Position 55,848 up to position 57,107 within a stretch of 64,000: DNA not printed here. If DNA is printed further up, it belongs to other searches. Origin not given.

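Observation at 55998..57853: Eukaryotic-type (class 2) S-adenosylmethionine decarboxylase in a bacterium, translationally coupled to spermidine synthase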

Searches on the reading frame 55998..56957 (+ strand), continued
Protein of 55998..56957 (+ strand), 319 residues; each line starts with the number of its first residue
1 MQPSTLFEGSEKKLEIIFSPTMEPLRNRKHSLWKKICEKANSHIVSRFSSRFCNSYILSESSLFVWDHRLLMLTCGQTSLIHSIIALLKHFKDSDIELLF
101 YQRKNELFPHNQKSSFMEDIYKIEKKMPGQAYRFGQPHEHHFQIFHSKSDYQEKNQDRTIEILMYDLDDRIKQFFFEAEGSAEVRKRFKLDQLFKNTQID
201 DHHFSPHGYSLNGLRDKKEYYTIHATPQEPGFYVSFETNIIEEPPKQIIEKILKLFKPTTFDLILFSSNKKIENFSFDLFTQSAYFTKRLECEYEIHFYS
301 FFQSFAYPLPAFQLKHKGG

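Call 21: find_related_loci(query=A1, collection=genome_contigs, flank=5000)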
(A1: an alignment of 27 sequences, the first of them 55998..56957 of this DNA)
Query A1 (319 aa) in genome_contigs; peptide patterns used: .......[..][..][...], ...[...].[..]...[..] (x = any residue, [..] = any of these).
422 stretches matched a pattern; 413 encode a relative of the query (tblastn E <= 1e-3); the best 80 are kept; 80 distinct loci.
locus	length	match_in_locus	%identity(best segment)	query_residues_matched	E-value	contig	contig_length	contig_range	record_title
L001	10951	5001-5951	59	5-319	2e-129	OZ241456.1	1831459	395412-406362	MAG: Bdellovibrionales bacterium isolate b7f951f6-ad55-4040-9540-f2673886bfab genome assembly, chromosome: 1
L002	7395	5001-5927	63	6-314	1e-129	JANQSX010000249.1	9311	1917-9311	MAG: Bdellovibrionales bacterium isolate IP30b_bin.7 k99_2052463, whole genome shotgun sequence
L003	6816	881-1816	61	6-314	1e-127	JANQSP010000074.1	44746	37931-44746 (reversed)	MAG: Bdellovibrionales bacterium isolate IP30a_bin.14 k99_585162, whole genome shotgun sequence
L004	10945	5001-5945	61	6-317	4e-127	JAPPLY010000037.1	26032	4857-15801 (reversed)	MAG: Bdellovibrionales bacterium isolate RHO3_bin_33 NODE_3282_length_26032_cov_14.627286, whole genome shotgun sequence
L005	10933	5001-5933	60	6-314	1e-126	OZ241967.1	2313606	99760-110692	MAG: Bdellovibrionales bacterium isolate 18183e43-9e19-4b4c-84d8-5252462bff35 genome assembly, chromosome: 1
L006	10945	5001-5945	60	6-317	3e-125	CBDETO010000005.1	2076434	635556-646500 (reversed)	MAG: Bdellovibrionales bacterium isolate 3909de7a-6806-4ff3-aa1f-b473fb14ec58 genome assembly, contig: contig_5, whole g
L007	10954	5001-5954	58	6-318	7e-125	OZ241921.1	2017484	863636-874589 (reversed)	MAG: Bdellovibrionales bacterium isolate 862dbce8-506b-4fb4-becf-eb92c4bae3be genome assembly, chromosome: 1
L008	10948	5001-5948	58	6-317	2e-123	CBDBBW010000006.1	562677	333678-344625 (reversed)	MAG: Bdellovibrionales bacterium isolate dea61dae-8d83-4a52-8d99-894d0c87a452 genome assembly, contig: contig_6, whole g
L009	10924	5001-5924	52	7-314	4e-109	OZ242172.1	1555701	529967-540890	MAG: Bdellovibrionales bacterium isolate 4279971f-fc04-4b2c-a4cb-decded2a49d9 genome assembly, chromosome: 1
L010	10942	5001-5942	57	4-317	8e-109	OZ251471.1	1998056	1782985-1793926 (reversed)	MAG: Bdellovibrionales bacterium isolate a3915b71-a7a2-4ed1-81bf-c205b5af3125 genome assembly, chromosome: 1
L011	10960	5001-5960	57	1-315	2e-120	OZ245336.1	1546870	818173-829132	MAG: Bdellovibrionales bacterium isolate b763dff2-9b9c-4fd6-a4c3-362557c5312a genome assembly, chromosome: 1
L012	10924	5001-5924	53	7-314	2e-108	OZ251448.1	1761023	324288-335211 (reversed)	MAG: Bdellovibrionales bacterium isolate 33a3f4cd-7b46-4515-9c9f-633e59f6ce30 genome assembly, chromosome: 1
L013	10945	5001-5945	51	1-314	6e-107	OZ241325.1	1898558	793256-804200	MAG: Bdellovibrionales bacterium isolate 5873daf7-f675-449b-b565-b58649f8c905 genome assembly, chromosome: 1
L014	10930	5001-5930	54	6-314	2e-109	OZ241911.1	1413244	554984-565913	MAG: Bdellovibrionales bacterium isolate 2a0883f5-1c08-4b5e-a1ca-e6d15833d1a1 genome assembly, chromosome: 1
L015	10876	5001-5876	45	7-301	1e-83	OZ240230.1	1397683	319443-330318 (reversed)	MAG: Bdellovibrionales bacterium isolate 6d663a9e-0918-430b-aa06-578e47c45a83 genome assembly, chromosome: 1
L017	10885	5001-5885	44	4-301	4e-80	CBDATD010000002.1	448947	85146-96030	MAG: Bdellovibrionales bacterium isolate 585bcca8-31af-42a4-9075-87e9a9e69cb9 genome assembly, contig: contig_2, whole g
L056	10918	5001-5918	39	7-314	1e-69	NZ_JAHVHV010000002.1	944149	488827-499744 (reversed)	Ferrimonas balearica strain DP5N7-5 DP5N7-5_ctg0002, whole genome shotgun sequence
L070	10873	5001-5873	40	7-298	6e-68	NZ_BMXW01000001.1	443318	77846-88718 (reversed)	Shewanella fodinae strain KCTC 22506 sequence01, whole genome shotgun sequence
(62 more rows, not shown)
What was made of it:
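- Closest known: Bacterial class 2 AdoMetDCs reported by Li, Kurihara, Kim, Liang & Michael. Same: Relatives of the window protein occur in Shewanella and Ferrimonas as well as in Bdellovibrionota (call 21).
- Tried and rejected: The scan had to be repeated with alignment A1 (call 21).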

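Call 33: predict_structure(alignment_id=A1)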
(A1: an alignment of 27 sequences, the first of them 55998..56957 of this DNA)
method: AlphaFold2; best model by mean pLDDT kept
length: 319 residues; sequences in the alignment: 27
mean_pLDDT: 89.9   pTM: 0.89
mean pLDDT of the five models: 89.9, 89.5, 88.8, 88.4, 87.8
residues with pLDDT >= 90: 232; 70-90: 65; 50-70: 16; < 50: 6
segments of 3 or more residues with pLDDT < 50: 1-4
pLDDT, mean of each block of 10 residues (from residue 1): 55 96 97 96 95 95 97 89 97 96 79 89 97 85 91 84 93 92 96 96 91 94 87 93 95 96 90 87 94 93 80 64
secondary structure, 60 per line:
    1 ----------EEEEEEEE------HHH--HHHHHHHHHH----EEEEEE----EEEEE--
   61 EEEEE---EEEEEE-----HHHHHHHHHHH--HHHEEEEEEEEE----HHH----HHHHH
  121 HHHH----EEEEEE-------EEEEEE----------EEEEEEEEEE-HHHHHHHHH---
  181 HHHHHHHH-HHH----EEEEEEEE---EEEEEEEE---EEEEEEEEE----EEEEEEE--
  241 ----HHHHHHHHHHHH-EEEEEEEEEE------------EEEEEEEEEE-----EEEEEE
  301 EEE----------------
elements in order: E11-18 H30-39 E44-49 E54-58 E61-65 E69-74 H80-90 E96-104 H116-124 E129-134 E142-147 E158-167 H169-177 H181-188 E197-204 E208-215 E219-227 E232-238 H245-256 E258-267 E280-289 E295-303
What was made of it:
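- On Class 2 AdoMetDC (Pfam PF01536 SAM_decarbox): The AF2 model (pLDDT 89.9, pTM 0.89; call 33) aligns over 317 columns to the human proenzyme 1msv at TM 0.85.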

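Call 34: search_protein_representatives(alignment_id=A1)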
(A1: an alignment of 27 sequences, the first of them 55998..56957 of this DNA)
Query: 27 sequences, 317 profile positions. Proteins with E-value up to 0.001 (for the whole library): 2612; up to 1e-10: 1879; up to 1e-30: 887. The best 150 are listed.
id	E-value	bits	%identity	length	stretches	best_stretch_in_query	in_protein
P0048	4.1e-141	486.1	-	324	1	2-315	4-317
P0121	1.1e-112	392.8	-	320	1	3-315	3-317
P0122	5.2e-111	387.3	-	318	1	4-314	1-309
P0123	1.2e-110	386.1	-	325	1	4-314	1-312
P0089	2.2e-110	385.2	-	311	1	5-314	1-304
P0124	3.7e-109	381.2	-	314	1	4-315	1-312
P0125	1.4e-107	376.0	-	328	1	5-314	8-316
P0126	2.6e-107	375.1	-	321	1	4-314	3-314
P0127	1.3e-106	372.8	-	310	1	4-314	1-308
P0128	3.1e-106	371.6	-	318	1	5-313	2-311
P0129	3.8e-105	368.0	-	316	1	4-315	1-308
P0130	2.0e-104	365.6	-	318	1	4-314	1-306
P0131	1.8e-103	362.5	-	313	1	4-314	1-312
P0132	2.4e-103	362.1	-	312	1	2-314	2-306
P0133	4.5e-103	361.2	-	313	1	4-314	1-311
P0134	6.2e-103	360.7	-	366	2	5-240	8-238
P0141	4.2e-101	354.7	-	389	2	5-267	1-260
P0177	1.4e-89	316.8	-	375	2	4-274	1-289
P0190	1.0e-87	310.7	-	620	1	4-303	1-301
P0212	5.3e-83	295.2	-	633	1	4-294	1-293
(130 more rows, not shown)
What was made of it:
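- Closest known: Bacterial class 2 AdoMetDCs reported by Li, Kurihara, Kim, Liang & Michael. Different: With present-day MAGs I find 413 species genomes and at least 150 clusters at 50% identity scoring above 260 bits (calls 21, 34).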

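Call 36: search_protein_families(library=pfam, proteins=[P0190, P0212, P0141, P0177, P0134], max_evalue=0.00001)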
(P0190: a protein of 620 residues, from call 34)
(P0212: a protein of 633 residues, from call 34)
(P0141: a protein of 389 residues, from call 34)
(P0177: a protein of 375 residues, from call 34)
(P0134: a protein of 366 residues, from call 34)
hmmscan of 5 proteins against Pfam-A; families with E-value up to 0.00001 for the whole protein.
P0190 (620 aa): 3 families
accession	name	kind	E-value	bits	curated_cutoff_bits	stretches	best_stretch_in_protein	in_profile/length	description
PF01536.21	SAM_decarbox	-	4.2e-61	207.3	22.2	1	2-283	3-315/343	Adenosylmethionine decarboxylase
PF01564.23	Spermine_synth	-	3.9e-56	190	22.9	1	384-562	1-179/186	Spermine/spermidine synthase domain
PF17284.7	Spermine_synt_N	-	1.2e-12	47.9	22.1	1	331-381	2-53/53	Spermidine synthase tetramerisation domain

P0212 (633 aa): 3 families
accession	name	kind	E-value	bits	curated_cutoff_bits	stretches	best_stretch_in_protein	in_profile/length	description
PF01536.21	SAM_decarbox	-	1.8e-62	211.8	22.2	1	3-269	4-300/343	Adenosylmethionine decarboxylase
PF01564.23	Spermine_synth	-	1.2e-53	181.9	22.9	1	390-568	1-179/186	Spermine/spermidine synthase domain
PF17284.7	Spermine_synt_N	-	2.8e-08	34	22.1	1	342-387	8-53/53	Spermidine synthase tetramerisation domain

P0141 (389 aa): 1 family
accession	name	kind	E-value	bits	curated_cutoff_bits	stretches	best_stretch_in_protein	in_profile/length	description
PF01536.21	SAM_decarbox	-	6e-53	180.6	22.2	1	2-259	4-298/343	Adenosylmethionine decarboxylase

P0177 (375 aa): 1 family
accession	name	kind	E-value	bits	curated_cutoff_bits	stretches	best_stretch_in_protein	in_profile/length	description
PF01536.21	SAM_decarbox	-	1.4e-60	205.6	22.2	1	2-344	3-340/343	Adenosylmethionine decarboxylase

P0134 (366 aa): 1 family
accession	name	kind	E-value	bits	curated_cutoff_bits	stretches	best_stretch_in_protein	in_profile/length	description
PF01536.21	SAM_decarbox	-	1.1e-41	143.6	22.2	1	8-238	3-269/343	Adenosylmethionine decarboxylase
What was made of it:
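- AdoMetDC–SpdSyn fusions exist (call 36).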

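Call 38: fold_search(model_id=the predicted structure, library=pdb)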
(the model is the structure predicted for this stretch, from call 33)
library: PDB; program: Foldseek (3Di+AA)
matches with E <= 10: 954; with E <= 0.001: 44
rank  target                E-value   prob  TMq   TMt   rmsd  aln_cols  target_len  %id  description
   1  1msv_B                3.5e-27  1.00  0.85  0.85   2.5       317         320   29  The S68A S-adenosylmethionine decarboxylase proenzyme processing mutant. (released 2003-03-11)
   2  1msv_A                5.0e-27  1.00  0.85  0.85   2.5       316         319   29  The S68A S-adenosylmethionine decarboxylase proenzyme processing mutant. (released 2003-03-11)
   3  1jl0_A                2.7e-26  1.00  0.83  0.86   2.7       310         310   30  Structure of a Human S-Adenosylmethionine Decarboxylase Self-processing Ester Intermediate and Mechanism of Putrescine (released 2001-08-22)
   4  1jl0_B                5.7e-26  1.00  0.83  0.85   3.0       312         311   30  Structure of a Human S-Adenosylmethionine Decarboxylase Self-processing Ester Intermediate and Mechanism of Putrescine (released 2001-08-22)
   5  9p1h_A                2.7e-18  1.00  0.68  0.83   3.5       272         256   28  100K human S-adenosylmethionine decarboxylase (released 2025-09-17)
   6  1i7c_A                4.2e-18  1.00  0.67  0.82   3.3       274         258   28  HUMAN S-ADENOSYLMETHIONINE DECARBOXYLASE WITH COVALENTLY BOUND PYRUVOYL GROUP AND COMPLEXED WITH METHYLGLYOXAL BIS-(GU (released 2001-08-22)
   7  9pbb_A                6.8e-18  1.00  0.67  0.83   3.6       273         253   28  293K human S-adenosylmethionine decarboxylase (released 2025-09-17)
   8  9p7q_A                6.8e-18  1.00  0.67  0.83   3.5       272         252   28  273K human S-adenosylmethionine decarboxylase (released 2025-09-17)
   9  3dz5_A                7.2e-18  1.00  0.66  0.84   3.5       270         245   28  Human AdoMetDC with covalently bound 5'-[(2-aminooxyethyl)methylamino]-5'-deoxy-8-methyladenosine (released 2009-03-10)
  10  1i7b_A                7.6e-18  1.00  0.67  0.84   3.5       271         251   29  HUMAN S-ADENOSYLMETHIONINE DECARBOXYLASE WITH COVALENTLY BOUND PYRUVOYL GROUP AND COVALENTLY BOUND S-ADENOSYLMETHIONIN (released 2001-08-22)
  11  1jen_A                7.6e-18  1.00  0.66  0.83   3.6       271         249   29  HUMAN S-ADENOSYLMETHIONINE DECARBOXYLASE (released 1999-06-01)
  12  1i72_A                1.0e-17  1.00  0.67  0.83   3.5       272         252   29  HUMAN S-ADENOSYLMETHIONINE DECARBOXYLASE WITH COVALENTLY BOUND PYRUVOYL GROUP AND COVALENTLY BOUND 5'-DEOXY-5'-[N-METH (released 2001-08-22)
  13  1i7m_A                1.0e-17  1.00  0.65  0.83   3.6       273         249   28  HUMAN S-ADENOSYLMETHIONINE DECARBOXYLASE WITH COVALENTLY BOUND PYRUVOYL GROUP AND COMPLEXED WITH 4-AMIDINOINDAN-1-ONE- (released 2001-08-22)
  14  9p1h_C                1.0e-17  1.00  0.66  0.82   3.7       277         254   28  100K human S-adenosylmethionine decarboxylase (released 2025-09-17)
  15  3ep9_A                1.1e-17  1.00  0.65  0.83   3.6       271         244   29  Human AdoMetDC with no putrescine bound (released 2008-12-23)
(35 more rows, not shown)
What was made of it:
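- Closest known: Prokaryotic class 1b AdoMetDC/SpeD. Same: The class 1b protomer has the same fold as one lobe of the class 2 enzyme (Foldseek E ~4e-4 over 114 columns, call 38).
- Foldseek also matches the T. brucei prozyme chains, at TM 0.67-0.71 (call 38).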

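Call 45: search_protein_families(library=pfam, proteins=[L070:2135-3010:+, L070:3036-4946:+, L070:4956-5924:+, L070:5930-6574:+, L056:3168-4421:+, L056:4992-5921:+, L056:5958-7520:-, L056:7761-9650:-], max_evalue=0.00001)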
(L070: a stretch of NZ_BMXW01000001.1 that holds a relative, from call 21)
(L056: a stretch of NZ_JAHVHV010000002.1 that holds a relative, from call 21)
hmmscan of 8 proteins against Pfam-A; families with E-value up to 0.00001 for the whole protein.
L070:2135-3010:+ (291 aa): 2 families
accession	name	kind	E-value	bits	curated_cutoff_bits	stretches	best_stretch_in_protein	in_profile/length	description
PF01564.23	Spermine_synth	-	1.7e-67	227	22.9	1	60-240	1-180/186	Spermine/spermidine synthase domain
PF17284.7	Spermine_synt_N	-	1.8e-11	44.2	22.1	1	14-57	10-53/53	Spermidine synthase tetramerisation domain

L070:3036-4946:+ (636 aa): 3 families
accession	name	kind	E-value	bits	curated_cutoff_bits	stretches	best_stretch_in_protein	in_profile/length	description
PF02784.22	Orn_Arg_deC_N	-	3.3e-47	161.4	23.4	1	85-345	16-247/247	Pyridoxal-dependent decarboxylase, pyridoxal binding domain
PF17810.6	Arg_decarb_HB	-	8.1e-27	93.8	23.3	1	369-456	1-84/84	Arginine decarboxylase helical bundle domain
PF17944.6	Arg_decarbox_C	-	2.6e-11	44.3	23.3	1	584-632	1-51/51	Arginine decarboxylase C-terminal helical extension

L070:4956-5924:+ (322 aa): 1 family
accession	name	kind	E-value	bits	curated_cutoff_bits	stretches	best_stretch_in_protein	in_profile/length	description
PF01536.21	SAM_decarbox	-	8e-58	196.6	22.2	1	14-282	2-302/343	Adenosylmethionine decarboxylase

L070:5930-6574:+ (214 aa): 2 families
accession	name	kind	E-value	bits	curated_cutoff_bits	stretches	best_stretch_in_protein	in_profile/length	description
PF01243.27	PNPOx_N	-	1.3e-26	93.7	28.1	1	38-161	4-118/120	Pyridoxamine 5'-phosphate oxidase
PF10590.14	PNP_phzG_C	-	2.4e-22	79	27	1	174-214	1-42/42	Pyridoxine 5'-phosphate oxidase C-terminal dimerisation region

L056:3168-4421:+ (417 aa): 1 family
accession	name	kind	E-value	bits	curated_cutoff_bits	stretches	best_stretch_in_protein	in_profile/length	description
PF13265.11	DUF4056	-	2.2e-111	371.9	23.6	1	56-324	3-266/266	Protein of unknown function (DUF4056)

L056:4992-5921:+ (309 aa): 1 family
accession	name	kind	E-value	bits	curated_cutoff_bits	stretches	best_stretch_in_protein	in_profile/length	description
PF01536.21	SAM_decarbox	-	2.1e-56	191.9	22.2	1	3-269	3-302/343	Adenosylmethionine decarboxylase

L056:5958-7520:- (520 aa): 2 families
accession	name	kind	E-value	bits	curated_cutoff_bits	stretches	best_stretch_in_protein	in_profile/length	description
PF00990.26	GGDEF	-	1.4e-45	155.4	23.8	1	342-505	2-161/161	Diguanylate cyclase, GGDEF domain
PF05228.19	CHASE4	-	3.2e-06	27.8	26.2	1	59-205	2-139/140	CHASE4 domain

L056:7761-9650:- (629 aa): 3 families
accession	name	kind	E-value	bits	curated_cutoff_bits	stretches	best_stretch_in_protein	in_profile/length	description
PF00593.30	TonB_dep_Rec_b-barrel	-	2.8e-47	163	27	1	235-597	25-436/436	TonB dependent receptor-like, beta-barrel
PF07715.20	Plug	-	2.6e-25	89.4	23.9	1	41-145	4-107/107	TonB-dependent Receptor Plug Domain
PF14905.12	OMP_b-brl_3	-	4.5e-08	33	27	1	438-605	207-381/408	Outer membrane protein beta-barrel family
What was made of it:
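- In Shewanella fodinae the homologue sits in a speE-speA-AdoMetDC cluster (call 45).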

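Call 50: list_cluster_members(proteins=[window:55998-56957:+, window:56954-57853:+, P0066, P0190])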
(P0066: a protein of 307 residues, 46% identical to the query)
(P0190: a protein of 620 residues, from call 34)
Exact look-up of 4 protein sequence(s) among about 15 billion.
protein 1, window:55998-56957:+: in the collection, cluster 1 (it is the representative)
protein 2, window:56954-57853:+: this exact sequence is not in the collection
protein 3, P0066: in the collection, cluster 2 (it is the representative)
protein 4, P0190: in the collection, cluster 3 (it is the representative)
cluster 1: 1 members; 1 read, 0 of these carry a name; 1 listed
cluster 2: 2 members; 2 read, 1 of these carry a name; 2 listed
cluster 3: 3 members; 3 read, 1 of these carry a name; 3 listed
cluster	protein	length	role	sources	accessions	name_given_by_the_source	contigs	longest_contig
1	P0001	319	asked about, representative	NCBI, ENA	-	-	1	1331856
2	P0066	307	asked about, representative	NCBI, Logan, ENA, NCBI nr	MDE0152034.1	MAG: adenosylmethionine decarboxylase [Bdellovibrionales bacterium] | adenosylmethionine decarboxylase [Bdellovibrionales bacterium]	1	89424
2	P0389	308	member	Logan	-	-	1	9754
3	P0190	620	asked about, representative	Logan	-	-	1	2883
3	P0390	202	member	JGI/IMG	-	spermidine synthase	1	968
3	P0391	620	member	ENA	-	-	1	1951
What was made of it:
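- Two independent clusters of class 2 AdoMetDC–SpdSyn fusion proteins exist: P0190 (620 aa, seen in both Logan and ENA assemblies) and P0212 (633 aa) (calls 34, 36, 50).
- Tried and rejected: The SpeE sequence starting at 56954 is not in the collection (call 50), so the source organism is inferred only from relatives labelled Bdellovibrionales.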

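Call 56: search_protein_families(library=pfam, proteins=[L015:2454-3815:+, L015:4058-4831:+, L015:4995-5918:+, L015:5962-6372:+, L015:6369-7610:+, L015:7620-8153:-, L015:8167-9051:+], max_evalue=0.001)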
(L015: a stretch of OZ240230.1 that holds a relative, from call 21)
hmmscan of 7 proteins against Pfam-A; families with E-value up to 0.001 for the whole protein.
L015:2454-3815:+ (453 aa): 1 family
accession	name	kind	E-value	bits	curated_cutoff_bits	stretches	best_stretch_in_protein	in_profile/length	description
PF00209.24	SNF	-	6.8e-44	150.9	27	2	7-121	3-111/524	Sodium:neurotransmitter symporter family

L015:4058-4831:+ (257 aa): 0 families

L015:4995-5918:+ (307 aa): 1 family
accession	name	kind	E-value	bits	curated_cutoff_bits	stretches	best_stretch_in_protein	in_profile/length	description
PF01536.21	SAM_decarbox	-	4e-58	197.6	22.2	1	2-267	3-306/343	Adenosylmethionine decarboxylase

L015:5962-6372:+ (136 aa): 1 family
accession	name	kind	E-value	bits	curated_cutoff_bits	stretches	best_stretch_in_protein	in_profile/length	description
PF02502.23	LacAB_rpiB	-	8.6e-44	149.3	24.7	1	3-136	1-138/138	Ribose/Galactose Isomerase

L015:6369-7610:+ (413 aa): 3 families
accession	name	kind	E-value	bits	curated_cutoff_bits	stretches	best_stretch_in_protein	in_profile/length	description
PF00464.25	SHMT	-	4.5e-167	556.1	27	1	3-379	1-399/399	Serine hydroxymethyltransferase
PF00155.27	Aminotran_1_2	-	1.8e-10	41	19.7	1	81-368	55-355/361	Aminotransferase class I and II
PF01212.27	Beta_elim_lyase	-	2.9e-06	27.3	27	1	75-339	39-274/288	Beta-eliminating lyase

L015:7620-8153:- (177 aa): 1 family
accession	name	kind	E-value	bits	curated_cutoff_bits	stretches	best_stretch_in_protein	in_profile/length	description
PF00156.33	Pribosyltran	-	4.3e-23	81.8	26.3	1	9-160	5-157/158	Phosphoribosyl transferase domain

L015:8167-9051:+ (294 aa): 1 family
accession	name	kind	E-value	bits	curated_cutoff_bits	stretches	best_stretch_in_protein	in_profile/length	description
PF01795.25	Methyltransf_5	-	2.4e-78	264.2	27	1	2-290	3-308/309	MraW methylase family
